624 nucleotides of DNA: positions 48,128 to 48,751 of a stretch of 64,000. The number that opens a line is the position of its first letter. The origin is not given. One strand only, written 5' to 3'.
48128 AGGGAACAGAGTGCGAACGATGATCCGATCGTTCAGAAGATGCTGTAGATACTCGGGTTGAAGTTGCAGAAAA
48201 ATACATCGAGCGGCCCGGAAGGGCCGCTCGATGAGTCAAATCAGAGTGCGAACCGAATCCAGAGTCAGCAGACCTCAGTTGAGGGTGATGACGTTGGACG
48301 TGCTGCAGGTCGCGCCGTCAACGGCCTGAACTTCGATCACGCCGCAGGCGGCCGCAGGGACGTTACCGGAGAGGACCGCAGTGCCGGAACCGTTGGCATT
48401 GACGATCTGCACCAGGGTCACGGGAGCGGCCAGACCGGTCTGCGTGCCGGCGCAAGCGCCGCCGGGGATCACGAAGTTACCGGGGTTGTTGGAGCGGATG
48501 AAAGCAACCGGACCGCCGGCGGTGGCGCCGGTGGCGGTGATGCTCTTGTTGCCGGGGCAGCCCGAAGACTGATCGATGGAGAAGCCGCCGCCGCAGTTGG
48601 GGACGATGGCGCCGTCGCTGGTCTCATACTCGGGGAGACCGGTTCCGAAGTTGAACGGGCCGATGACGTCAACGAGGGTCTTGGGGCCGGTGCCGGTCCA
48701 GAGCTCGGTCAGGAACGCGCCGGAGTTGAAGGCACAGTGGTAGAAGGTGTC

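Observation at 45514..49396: Tandem triplication of a secreted beta-propeller-like protein with a Cys-rich C-terminal module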

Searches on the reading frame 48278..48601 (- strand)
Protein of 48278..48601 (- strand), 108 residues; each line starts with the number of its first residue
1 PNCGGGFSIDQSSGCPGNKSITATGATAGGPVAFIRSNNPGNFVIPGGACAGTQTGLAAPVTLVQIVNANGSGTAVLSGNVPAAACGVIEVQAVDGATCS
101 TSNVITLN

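Call 12: find_homologous_proteins(query=window:48278-48601:-, max_evalue=0.01)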
Query seq(108 aa): 26 candidates shared short words with the query, none scored E <= 0.01.

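Call 26: search_protein_representatives(alignment_id=A3)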
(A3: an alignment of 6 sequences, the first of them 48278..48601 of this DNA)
Query: 6 sequences, 109 profile positions. Proteins with E-value up to 0.001 (for the whole library): 2278; up to 1e-10: 833; up to 1e-30: 5. The best 150 are listed.
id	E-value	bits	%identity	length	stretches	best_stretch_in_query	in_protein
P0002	1.9e-46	173.0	-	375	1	1-108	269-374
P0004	2.4e-45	169.5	-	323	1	2-109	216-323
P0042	4.3e-37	142.9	-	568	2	10-108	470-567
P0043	2.6e-34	133.9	-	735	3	8-108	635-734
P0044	1.0e-30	122.4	-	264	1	8-108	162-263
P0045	3.6e-29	117.4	-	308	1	2-108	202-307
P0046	4.1e-29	117.2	-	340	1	4-107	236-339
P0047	5.9e-29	116.7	-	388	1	3-108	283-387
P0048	1.9e-28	115.1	-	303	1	3-107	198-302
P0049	5.6e-27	110.3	-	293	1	5-108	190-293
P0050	6.3e-27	110.2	-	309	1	6-107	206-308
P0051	2.8e-26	108.1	-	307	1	4-107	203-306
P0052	4.3e-26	107.5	-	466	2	5-105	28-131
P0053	8.4e-26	106.5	-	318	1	2-109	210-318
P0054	8.8e-26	106.5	-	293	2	14-105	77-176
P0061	9.0e-25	103.2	-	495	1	6-108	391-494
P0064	2.4e-24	101.8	-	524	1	6-108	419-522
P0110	2.5e-21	92.2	-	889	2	3-106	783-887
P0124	4.3e-21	91.4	-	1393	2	15-106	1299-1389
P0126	4.9e-21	91.2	-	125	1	9-108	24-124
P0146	2.4e-20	89.0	-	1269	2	5-108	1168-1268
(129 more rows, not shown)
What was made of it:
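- The profile finds 2278 representative clusters, 833 of them at E <= 1e-10 (call 26).
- Tried and rejected: Word-index homolog search with the tail alone: nothing found (call 12), although the exhaustive profile search later found thousands (call 26).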

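Call 27: search_protein_families(library=pfam, proteins=[P0042, P0043, P0044, P0045, P0047, P0061, P0064, P0110, P0124, P0146], max_evalue=0.01)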
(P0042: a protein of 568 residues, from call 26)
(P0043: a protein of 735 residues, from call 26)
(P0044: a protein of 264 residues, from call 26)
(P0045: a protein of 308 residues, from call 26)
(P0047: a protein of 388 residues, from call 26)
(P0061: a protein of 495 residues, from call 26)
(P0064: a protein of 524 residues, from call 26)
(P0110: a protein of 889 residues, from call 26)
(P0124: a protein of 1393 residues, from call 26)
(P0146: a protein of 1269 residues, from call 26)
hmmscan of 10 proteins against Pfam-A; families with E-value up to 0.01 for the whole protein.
P0042 (568 aa): 0 families

P0043 (735 aa): 2 families
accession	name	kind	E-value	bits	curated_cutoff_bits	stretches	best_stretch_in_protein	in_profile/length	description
PF07676.18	PD40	-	7.7e-08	32.5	20.9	1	327-358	7-31/38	WD40-like Beta Propeller Repeat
PF08140.16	Cuticle_1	-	0.0028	18.1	27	0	335-349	5-19/40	Crustacean cuticle protein repeat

P0044 (264 aa): 0 families

P0045 (308 aa): 0 families

P0047 (388 aa): 0 families

P0061 (495 aa): 2 families
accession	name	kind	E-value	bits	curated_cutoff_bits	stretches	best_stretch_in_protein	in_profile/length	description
PF14312.12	FG-GAP_2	-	5.8e-107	350.2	23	7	339-387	1-49/49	FG-GAP repeat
PF12768.13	Rax2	-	3.1e-05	23.9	28.8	1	205-295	82-166/254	Rax2 C-terminal beta propeller domain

P0064 (524 aa): 4 families
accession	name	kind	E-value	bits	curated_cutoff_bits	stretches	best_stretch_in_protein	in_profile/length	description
PF14312.12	FG-GAP_2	-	2.8e-89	293.6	23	7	159-205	3-49/49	FG-GAP repeat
PF08309.17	LVIVD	-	1.5e-05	24.6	20.2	0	338-375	5-38/42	LVIVD repeat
PF09826.15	Beta_propel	-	1.7e-05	24.4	22.4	0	235-279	361-409/495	Beta propeller domain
PF24681.1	Kelch_KLHDC2_KLHL20_DRC7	-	0.00013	21.8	50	1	69-261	5-187/221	KLHDC2/KLHL20/DRC7 Kelch-repeats domain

P0110 (889 aa): 3 families
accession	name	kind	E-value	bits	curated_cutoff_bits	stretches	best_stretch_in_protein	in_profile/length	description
PF13517.12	FG-GAP_3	-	9e-73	241.2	26.9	11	496-559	1-60/61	FG-GAP-like repeat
PF01839.29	FG-GAP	-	4.3e-29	100.3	22.1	4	176-205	4-35/37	FG-GAP repeat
PF12256.14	TcdB_toxin_midN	-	0.0061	16.3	24.8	0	120-146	26-52/181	Insecticide toxin TcdB middle/N-terminal region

P0124 (1393 aa): 2 families
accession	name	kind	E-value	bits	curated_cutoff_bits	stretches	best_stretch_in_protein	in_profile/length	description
PF16656.11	Pur_ac_phosph_N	-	0.00094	20.1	30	0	1001-1054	20-82/93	Purple acid Phosphatase, N-terminal domain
PF18788.6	DarA_N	-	0.0021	18.3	27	0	1025-1071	41-87/122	Defence against restriction A N-terminal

P0146 (1269 aa): 5 families
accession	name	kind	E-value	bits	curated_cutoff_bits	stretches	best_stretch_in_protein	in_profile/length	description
PF18998.6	Flg_new_2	-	2.2e-29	101.7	23.6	4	510-558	15-64/73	Divergent InlB B-repeat domain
PF13517.12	FG-GAP_3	-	1.8e-26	92.9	26.9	6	776-837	1-60/61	FG-GAP-like repeat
PF13229.12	Beta_helix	-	2.3e-09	37.5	25.9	1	91-282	11-149/158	Right handed beta helix region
PF01839.29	FG-GAP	-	3.5e-08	33.6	22.1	0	770-809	3-36/37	FG-GAP repeat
PF20585.4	Pectate_lyase_5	-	0.0023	18.5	24.3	1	33-102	20-92/126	Putative pectate lyase-like adhesive domain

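Call 40: search_solved_structures(query=A5, max_evalue=1)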
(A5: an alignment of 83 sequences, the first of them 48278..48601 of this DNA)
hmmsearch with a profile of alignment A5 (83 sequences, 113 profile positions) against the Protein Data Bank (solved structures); distinct sequences matched with E-value up to 1: 3.
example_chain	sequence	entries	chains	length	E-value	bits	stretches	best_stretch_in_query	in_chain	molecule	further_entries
9mth_J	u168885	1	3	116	0.14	15.5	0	29-51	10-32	Light chain of Fab from porcine antibody 14-8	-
9mpz_L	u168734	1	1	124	0.32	14.3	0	29-51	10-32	PAS12 Fv Light chain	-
4bkg_A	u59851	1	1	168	0.67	13.3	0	6-45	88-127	SMALL UBIQUITIN-RELATED MODIFIER 2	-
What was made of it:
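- Tried and rejected: PDB sequence search with the tail profile: only noise, E >= 0.14 (call 40).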

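Call 41: find_related_loci(query=A3, collection=genome_contigs, flank=4000)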
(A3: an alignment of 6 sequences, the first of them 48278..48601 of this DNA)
Query A3 (108 aa) in genome_contigs; peptide patterns used: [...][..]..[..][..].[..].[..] (x = any residue, [..] = any of these).
356 stretches matched a pattern; 2 encode a relative of the query (tblastn E <= 1e-3); 2 distinct loci.
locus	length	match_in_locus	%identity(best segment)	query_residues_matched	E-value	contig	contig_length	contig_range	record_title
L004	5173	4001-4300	39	7-103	2e-13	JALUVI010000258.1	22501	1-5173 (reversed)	MAG: Planctomycetota bacterium isolate 128-326_metabat2_scaf2bin.032 128-326_scaffold_864_c1, whole genome shotgun seque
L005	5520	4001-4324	39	2-107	5e-13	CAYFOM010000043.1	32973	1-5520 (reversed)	MAG TPA_asm: uncultured Planctomycetales bacterium isolate ERP019367_co1_51 genome assembly, contig: NODE_1321_length_32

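Call 46: predict_structure(alignment_id=A5)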
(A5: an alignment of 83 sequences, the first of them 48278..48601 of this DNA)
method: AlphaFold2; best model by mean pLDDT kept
length: 108 residues; sequences in the alignment: 83
mean_pLDDT: 94.7   pTM: 0.86
mean pLDDT of the five models: 94.7, 94.3, 94.3, 93.8, 92.9
residues with pLDDT >= 90: 101; 70-90: 2; 50-70: 1; < 50: 4
segments of 3 or more residues with pLDDT < 50: 1-4
pLDDT, mean of each block of 10 residues (from residue 1): 73 94 97 98 96 98 98 97 97 98 97
secondary structure, 60 per line:
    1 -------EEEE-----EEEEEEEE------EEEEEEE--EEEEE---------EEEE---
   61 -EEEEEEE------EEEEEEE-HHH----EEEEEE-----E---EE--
elements in order: E8-11 E17-24 E31-37 E40-44 E54-57 E62-68 E75-81 E90-95
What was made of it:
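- AF2 gives pLDDT 94.7 and eight strands (call 46).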

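Call 49: fold_search(model_id=the predicted structure, library=pdb)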
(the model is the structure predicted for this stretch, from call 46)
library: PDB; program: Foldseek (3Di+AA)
matches with E <= 10: 1313; with E <= 0.001: 0
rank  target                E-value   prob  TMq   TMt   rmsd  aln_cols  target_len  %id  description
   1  3wnn_B                3.5e-02  0.97  0.42  0.08   6.9       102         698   14  D308A mutant of Bacillus circulans T-3040 cycloisomaltooligosaccharide glucanotransferase complexed with isomaltooctao (released 2014-02-05)
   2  8dj2_A                4.4e-02  0.96  0.35  0.28   7.6        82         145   20  Intramolecular ester bond-containing repeat domain from Chlamydia trachomatis adhesin (released 2023-08-02)
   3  6o03_C                4.8e-02  0.94  0.41  0.48   5.3       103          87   18  Monobody (MC17) bound to tyrosine kinase binding domain of E3 ubiquitin ligase CBL (released 2020-08-19)
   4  5a43_C                4.8e-02  0.89  0.39  0.42   6.0       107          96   18  Crystal structure of a dual topology fluoride ion channel. (released 2015-09-02)
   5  6cpg_E                4.8e-02  0.85  0.38  0.43   5.3       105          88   18  Structure of dephosphorylated Aurora A (122-403) in complex with inhibiting monobody and AT9283 in an inactive conform (released 2018-06-27)
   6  5oc7_C                5.1e-02  0.92  0.41  0.46   5.7       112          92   20  Crystal structure of the pleckstrin-homology domain of Bcr-Abl in complex with monobody Mb(Bcr-PH_4). (released 2017-12-27)
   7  6tqd_B                5.7e-02  0.97  0.41  0.24   5.9        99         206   20  D00-D0 domain of Intimin (released 2021-01-13)
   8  2bem_A                5.7e-02  0.91  0.43  0.31   6.2       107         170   18  Crystal structure of the Serratia marcescens chitin-binding protein CBP21 (released 2004-12-08)
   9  2ben_B                6.0e-02  0.94  0.44  0.32   6.6       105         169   16  Crystal structure of the Serratia marcescens chitin-binding protein CBP21 Y54A mutant. (released 2004-12-08)
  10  5cl2_B                6.0e-02  0.66  0.35  0.20   9.7       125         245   10  Crystal structure of Spo0M, sporulation control protein, from Bacillus subtilis. (released 2015-12-16)
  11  6ng9_A                6.3e-02  0.91  0.45  0.43   9.0       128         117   14  Crystal structure of human CD160 (released 2019-07-03)
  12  1k85_MODEL_1_A        6.3e-02  0.87  0.37  0.43   5.2       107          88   16  Solution structure of the fibronectin type III domain from Bacillus circulans WL-12 Chitinase A1. (released 2002-12-18)
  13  9f00_D                6.6e-02  0.87  0.35  0.38   6.0        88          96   17  Complex between D-SH2 domain of ABL with monobody DAM27 (released 2024-12-25)
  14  5ecj_E                6.6e-02  0.66  0.33  0.36   6.6       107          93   20  Crystal structure of monobody Mb(S4) bound to Prdm14 in complex with Mtgr1 (released 2015-12-02)
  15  6tqd_E                7.0e-02  0.97  0.42  0.25   5.7        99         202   19  D00-D0 domain of Intimin (released 2021-01-13)
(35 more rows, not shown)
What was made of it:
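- The weak best Foldseek hits include the CBM-bearing glucanotransferase 3wnn, CBP21 and the FN3 domain of chitinase A1 (call 49).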

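Call 51: search_protein_families(library=pfam, alignment_id=A6, max_evalue=0.001)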
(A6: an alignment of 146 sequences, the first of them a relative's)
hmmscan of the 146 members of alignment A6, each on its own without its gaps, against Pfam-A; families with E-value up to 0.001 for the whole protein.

A. member 1, P0042 (568 aa): 0 families

B. families by the number of members that match (of 146 scanned): 34 families (the first 25 are shown)
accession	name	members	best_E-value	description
PF14312.12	FG-GAP_2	16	2e-119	FG-GAP repeat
PF13517.12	FG-GAP_3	4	9e-73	FG-GAP-like repeat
PF14339.12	DUF4394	4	3.1e-18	Domain of unknown function (DUF4394)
PF13360.13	PQQ_2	4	2.3e-15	Outer membrane protein assembly factor BamB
PF12768.13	Rax2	4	3.1e-05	Rax2 C-terminal beta propeller domain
PF13415.12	Kelch_3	3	6.1e-15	Galactose oxidase, central domain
PF13313.11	DUF4082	3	2.7e-10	Domain of unknown function (DUF4082)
PF14258.12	DUF4350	3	1.8e-07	Domain of unknown function (DUF4350)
PF01839.29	FG-GAP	2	4.3e-29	FG-GAP repeat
PF24681.1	Kelch_KLHDC2_KLHL20_DRC7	2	1.5e-21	KLHDC2/KLHL20/DRC7 Kelch-repeats domain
PF07676.18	PD40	2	1.2e-12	WD40-like Beta Propeller Repeat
PF24251.1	DUF7453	2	4.2e-10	Family of unknown function (DUF7453)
PF23355.1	IFT52_GIFT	2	1.3e-05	IFT52 GIFT domain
PF00932.25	LTD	1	2.3e-13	Lamin Tail Domain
PF24981.1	Beta-prop_ATRN-LZTR1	1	9.6e-12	Attractin/LZTR1 beta-propeller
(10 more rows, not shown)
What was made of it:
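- The partner domains are FG-GAP, DUF4394, PQQ, Kelch, PD40, LTD, C-type lectin and others (call 51). It is fused to very diverse secreted passenger domains (call 51). The partners are mostly propellers and lectin-like binders (call 51).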

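Call 52: find_homologous_proteins(query=A5, max_evalue=0.00001)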
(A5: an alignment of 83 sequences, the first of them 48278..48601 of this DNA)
Query A5 (83 sequences) (108 aa, profile of the alignment): 38 proteins with E <= 0.00001 among 4567 candidates.
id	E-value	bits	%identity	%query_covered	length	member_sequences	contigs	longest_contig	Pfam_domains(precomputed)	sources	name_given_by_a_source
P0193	6.1e-34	134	41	87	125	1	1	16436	-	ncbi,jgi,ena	-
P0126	1.3e-32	130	39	86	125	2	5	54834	-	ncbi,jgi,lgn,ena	-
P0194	2.7e-32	129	43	93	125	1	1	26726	-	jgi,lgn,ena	-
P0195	4.2e-32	128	43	86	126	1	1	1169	-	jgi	jgi:hypothetical protein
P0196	4.8e-32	128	41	87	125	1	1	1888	-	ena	-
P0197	1.1e-31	127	45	93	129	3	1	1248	-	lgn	-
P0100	6.7e-31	125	48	93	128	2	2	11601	-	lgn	-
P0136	1.5e-30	123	51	82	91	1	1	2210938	-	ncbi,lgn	ncbi:MAG: hypothetical protein ACF8PN_09800 [Phycisphaerales bacterium]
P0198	2.2e-30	123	49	93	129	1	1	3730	-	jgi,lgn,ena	-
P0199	2.2e-30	123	44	93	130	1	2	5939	-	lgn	-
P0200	3.2e-30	122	40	75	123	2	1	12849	-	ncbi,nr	ncbi:MAG: hypothetical protein CME06_01065 [Gemmatimonadetes bacterium]|nr:hypothetical protein [Gem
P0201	1.4e-29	120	44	95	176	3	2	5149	-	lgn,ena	-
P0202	5.6e-29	118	38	87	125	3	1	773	-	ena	-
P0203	8.1e-29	118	47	95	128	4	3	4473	-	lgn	-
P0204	9.8e-29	118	51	93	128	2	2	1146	-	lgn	-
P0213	2.8e-26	110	47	93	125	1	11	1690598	-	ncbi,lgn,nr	ncbi:MAG: hypothetical protein D8M59_04400 [Planctomycetes bacterium]|nr:hypothetical protein [Planc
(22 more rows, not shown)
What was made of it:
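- Closest known: T9SS C-terminal domains. Different: Its named carriers are Planctomycetota, Gemmatimonadota and Myxococcota MAGs (calls 41, 52).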

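Call 53: find_encoding_contigs(protein=P0213, flank=6000, max_places=3)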
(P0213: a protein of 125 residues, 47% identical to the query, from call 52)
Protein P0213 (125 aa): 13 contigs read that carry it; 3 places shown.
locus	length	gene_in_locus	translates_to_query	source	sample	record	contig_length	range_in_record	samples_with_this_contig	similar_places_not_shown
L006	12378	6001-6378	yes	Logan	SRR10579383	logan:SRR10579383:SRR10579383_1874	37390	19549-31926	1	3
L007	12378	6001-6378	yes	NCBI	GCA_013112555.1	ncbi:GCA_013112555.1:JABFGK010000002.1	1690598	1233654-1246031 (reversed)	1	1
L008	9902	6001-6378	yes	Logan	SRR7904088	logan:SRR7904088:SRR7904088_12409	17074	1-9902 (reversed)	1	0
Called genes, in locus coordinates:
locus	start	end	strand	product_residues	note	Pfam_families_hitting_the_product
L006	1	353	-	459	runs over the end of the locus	-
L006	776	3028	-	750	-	PF01804:Penicil_amidase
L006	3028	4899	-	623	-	PF00561:Abhydrolase_1 (weak), PF12697:Abhydrolase_6, PF00326:Peptidase_S9 (weak), PF12146:Hydrolase_4, PF01738:DLH (faint)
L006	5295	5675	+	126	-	-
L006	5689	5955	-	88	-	-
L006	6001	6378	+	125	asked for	-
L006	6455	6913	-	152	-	-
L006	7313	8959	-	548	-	PF00118:Cpn60_TCP1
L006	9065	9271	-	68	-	-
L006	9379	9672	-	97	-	PF00166:Cpn10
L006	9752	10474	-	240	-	-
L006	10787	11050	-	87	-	PF00313:CSD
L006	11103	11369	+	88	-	-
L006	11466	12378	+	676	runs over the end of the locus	PF13249:SQHop_cyclase_N, PF07678:TED_complement (faint), PF13243:SQHop_cyclase_C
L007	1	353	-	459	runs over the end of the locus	-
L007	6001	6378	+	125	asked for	-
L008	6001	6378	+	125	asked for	-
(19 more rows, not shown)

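Call 54: find_encoding_contigs(protein=P0126, flank=6000, max_places=3)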
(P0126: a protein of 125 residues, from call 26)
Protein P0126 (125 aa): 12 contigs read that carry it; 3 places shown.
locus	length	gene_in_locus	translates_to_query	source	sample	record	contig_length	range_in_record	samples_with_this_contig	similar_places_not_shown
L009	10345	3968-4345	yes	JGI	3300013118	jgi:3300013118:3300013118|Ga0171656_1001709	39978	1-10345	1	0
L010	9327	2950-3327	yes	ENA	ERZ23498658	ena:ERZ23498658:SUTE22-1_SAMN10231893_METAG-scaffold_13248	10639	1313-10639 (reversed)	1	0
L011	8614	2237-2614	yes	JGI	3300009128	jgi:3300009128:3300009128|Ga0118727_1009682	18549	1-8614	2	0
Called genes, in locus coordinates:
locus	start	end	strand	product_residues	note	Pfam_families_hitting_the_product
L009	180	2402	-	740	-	PF13472:Lipase_GDSL_2 (faint)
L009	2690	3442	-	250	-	PF00535:Glycos_transf_2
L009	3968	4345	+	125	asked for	-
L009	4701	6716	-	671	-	PF07715:Plug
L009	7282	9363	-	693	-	PF01433:Peptidase_M1, PF13860:FlgD_ig (weak), PF18962:Por_Secre_tail (faint)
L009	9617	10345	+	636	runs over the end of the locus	PF13385:Laminin_G_3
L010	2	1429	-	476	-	?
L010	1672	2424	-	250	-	PF00535:Glycos_transf_2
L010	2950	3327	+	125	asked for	-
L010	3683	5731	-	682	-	PF07715:Plug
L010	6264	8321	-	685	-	PF01433:Peptidase_M1, PF13860:FlgD_ig (weak), PF18962:Por_Secre_tail (faint)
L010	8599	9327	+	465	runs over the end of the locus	PF13385:Laminin_G_3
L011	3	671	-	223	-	?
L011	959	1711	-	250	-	PF00535:Glycos_transf_2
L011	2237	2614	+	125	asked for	-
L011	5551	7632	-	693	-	PF01433:Peptidase_M1, PF13860:FlgD_ig (weak), PF18962:Por_Secre_tail (faint)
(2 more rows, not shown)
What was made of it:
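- The loci of stand-alone tail proteins are equally uninformative (calls 53, 54).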

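Call 68: search_protein_families(library=pfam, proteins=[L004:3221-4318:+, P0045], max_evalue=0.01)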
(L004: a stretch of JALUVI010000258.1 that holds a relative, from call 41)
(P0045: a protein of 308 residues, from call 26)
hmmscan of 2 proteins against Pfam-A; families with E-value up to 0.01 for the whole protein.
L004:3221-4318:+ (366 aa): 1 family
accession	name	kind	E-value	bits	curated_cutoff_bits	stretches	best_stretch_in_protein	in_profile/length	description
PF14339.12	DUF4394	-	2.2e-06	27.7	29.6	0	123-160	191-229/230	Domain of unknown function (DUF4394)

P0045 (308 aa): 0 families

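Call 69: find_related_loci(query=A3, collection=metagenome_contigs, flank=10000)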
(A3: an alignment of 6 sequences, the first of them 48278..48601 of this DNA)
Query A3 (108 aa) in metagenome_contigs; peptide patterns used: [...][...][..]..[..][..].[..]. (x = any residue, [..] = any of these).
316 stretches matched a pattern; 2 encode a relative of the query (tblastn E <= 1e-3); 2 distinct loci.
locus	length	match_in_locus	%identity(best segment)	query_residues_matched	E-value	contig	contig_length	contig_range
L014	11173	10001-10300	39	7-103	5e-13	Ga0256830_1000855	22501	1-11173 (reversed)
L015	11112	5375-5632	39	20-106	1e-8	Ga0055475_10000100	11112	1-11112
